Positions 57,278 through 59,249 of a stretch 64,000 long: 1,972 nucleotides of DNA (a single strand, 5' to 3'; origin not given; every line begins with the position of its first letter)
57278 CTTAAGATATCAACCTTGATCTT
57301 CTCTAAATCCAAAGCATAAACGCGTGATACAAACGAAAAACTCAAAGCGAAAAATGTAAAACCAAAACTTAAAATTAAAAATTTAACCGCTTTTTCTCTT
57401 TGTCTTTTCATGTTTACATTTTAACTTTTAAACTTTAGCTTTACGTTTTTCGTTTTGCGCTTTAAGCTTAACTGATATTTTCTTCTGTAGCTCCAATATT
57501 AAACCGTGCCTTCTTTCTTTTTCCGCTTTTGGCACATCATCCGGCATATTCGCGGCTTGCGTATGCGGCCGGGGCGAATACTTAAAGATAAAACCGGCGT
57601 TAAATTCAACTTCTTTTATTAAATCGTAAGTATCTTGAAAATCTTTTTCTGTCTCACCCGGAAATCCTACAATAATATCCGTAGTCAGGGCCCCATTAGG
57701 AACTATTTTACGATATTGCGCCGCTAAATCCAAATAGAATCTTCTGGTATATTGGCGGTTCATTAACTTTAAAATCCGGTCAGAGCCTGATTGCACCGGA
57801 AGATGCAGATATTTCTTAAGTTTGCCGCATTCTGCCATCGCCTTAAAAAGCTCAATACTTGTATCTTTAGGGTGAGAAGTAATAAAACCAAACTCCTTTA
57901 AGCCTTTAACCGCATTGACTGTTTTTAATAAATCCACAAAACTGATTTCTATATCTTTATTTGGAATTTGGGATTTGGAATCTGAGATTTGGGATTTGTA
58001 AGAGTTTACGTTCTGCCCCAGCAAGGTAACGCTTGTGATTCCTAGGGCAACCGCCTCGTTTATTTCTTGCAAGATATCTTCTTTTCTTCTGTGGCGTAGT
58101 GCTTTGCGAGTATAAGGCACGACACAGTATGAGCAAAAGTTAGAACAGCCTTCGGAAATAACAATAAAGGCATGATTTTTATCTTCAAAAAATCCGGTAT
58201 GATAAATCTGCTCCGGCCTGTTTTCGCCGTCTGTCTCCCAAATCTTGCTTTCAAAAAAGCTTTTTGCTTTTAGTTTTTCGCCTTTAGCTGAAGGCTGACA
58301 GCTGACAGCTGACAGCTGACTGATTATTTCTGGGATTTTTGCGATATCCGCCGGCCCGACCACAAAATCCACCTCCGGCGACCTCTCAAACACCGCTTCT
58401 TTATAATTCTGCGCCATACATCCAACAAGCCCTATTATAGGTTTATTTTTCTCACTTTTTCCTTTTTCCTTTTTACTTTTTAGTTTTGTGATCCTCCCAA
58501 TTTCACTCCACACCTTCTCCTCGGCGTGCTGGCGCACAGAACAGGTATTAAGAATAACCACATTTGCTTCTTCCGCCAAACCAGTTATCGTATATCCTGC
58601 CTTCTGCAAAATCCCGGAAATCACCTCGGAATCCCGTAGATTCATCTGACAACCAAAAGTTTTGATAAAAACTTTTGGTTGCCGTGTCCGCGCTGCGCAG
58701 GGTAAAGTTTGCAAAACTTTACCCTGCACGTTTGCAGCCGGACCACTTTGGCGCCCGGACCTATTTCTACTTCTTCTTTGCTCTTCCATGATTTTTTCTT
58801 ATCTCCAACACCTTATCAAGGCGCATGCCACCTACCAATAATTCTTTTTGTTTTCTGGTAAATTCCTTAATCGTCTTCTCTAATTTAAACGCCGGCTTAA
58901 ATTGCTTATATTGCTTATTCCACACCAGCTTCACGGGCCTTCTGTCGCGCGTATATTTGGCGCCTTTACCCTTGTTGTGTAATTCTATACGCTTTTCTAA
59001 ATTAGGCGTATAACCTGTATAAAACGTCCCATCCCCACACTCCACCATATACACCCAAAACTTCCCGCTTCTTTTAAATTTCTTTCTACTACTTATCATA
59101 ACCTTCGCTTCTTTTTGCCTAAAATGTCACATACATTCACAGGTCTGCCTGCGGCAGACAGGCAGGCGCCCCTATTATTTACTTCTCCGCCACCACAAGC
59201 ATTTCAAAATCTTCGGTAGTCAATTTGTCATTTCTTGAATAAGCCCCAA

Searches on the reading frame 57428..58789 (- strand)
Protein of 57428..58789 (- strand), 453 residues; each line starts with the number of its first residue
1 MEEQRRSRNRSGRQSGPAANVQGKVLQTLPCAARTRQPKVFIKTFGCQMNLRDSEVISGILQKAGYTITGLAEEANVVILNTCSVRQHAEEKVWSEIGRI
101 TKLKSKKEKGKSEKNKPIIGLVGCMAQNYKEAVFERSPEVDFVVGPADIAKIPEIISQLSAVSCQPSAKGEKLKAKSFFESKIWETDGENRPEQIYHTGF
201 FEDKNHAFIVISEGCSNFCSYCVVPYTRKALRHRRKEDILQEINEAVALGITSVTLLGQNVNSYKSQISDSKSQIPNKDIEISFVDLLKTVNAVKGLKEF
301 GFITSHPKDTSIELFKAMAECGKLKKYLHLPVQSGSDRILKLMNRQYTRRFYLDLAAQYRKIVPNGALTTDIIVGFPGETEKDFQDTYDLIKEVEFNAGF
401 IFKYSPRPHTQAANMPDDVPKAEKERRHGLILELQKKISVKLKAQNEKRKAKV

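Call 14: search_protein_families(library=pfam, proteins=[window:57428-58789:-])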
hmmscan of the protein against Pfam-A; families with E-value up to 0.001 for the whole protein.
window:57428-58789:- (453 aa): 2 families
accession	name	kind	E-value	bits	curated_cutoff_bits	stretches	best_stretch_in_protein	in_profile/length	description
PF00919.26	UPF0004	-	3.2e-31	107.7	27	1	39-145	1-98/98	Uncharacterized protein family UPF0004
PF04055.27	Radical_SAM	-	1.4e-28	100.5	29.5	1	209-391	1-166/166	Radical SAM superfamily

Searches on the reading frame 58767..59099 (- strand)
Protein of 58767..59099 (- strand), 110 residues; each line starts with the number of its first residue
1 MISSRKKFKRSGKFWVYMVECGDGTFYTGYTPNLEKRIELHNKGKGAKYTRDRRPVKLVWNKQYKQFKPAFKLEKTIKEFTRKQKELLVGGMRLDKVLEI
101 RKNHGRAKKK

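Call 14: search_protein_families(library=pfam, proteins=[window:58767-59099:-])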
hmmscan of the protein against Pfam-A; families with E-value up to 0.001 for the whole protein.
window:58767-59099:- (110 aa): 1 family
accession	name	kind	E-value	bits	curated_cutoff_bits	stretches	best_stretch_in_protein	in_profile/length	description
PF01541.30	GIY-YIG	-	3.4e-17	62.9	22.6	1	13-85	1-76/78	GIY-YIG catalytic domain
